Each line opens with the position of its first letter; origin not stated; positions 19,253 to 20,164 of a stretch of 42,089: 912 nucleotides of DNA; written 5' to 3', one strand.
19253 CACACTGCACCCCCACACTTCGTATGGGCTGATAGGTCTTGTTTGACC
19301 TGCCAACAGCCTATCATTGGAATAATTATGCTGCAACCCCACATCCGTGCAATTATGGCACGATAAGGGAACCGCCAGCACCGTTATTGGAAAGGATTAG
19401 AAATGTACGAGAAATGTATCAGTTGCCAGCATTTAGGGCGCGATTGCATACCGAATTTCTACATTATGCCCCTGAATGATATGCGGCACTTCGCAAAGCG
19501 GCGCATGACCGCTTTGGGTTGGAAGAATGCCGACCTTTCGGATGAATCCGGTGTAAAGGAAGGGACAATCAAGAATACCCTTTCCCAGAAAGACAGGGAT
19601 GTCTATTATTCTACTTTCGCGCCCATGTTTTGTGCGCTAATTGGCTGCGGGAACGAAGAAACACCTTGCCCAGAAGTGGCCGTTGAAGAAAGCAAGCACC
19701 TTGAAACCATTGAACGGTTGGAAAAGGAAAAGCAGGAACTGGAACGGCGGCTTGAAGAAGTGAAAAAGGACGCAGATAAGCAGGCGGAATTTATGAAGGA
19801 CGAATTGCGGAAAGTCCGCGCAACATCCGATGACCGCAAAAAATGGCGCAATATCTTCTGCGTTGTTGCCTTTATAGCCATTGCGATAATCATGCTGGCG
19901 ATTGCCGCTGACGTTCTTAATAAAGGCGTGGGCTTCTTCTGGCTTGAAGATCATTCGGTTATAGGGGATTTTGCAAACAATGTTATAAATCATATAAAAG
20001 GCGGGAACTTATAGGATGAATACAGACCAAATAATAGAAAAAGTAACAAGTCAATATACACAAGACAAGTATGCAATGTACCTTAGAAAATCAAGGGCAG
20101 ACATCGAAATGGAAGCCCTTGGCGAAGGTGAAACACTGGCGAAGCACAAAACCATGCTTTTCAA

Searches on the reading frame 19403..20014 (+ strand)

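Call 49: search_protein_families(library=pfam, proteins=[window:19403-20014:+], max_evalue=0.001)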
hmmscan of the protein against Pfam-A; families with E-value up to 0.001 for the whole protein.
window:19403-20014:+ (203 aa): 1 family
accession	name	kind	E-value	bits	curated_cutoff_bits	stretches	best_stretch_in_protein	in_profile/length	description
PF06785.16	UPF0242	-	0.00011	22.7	33.5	1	95-137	105-147/194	Uncharacterised protein family (UPF0242) N-terminus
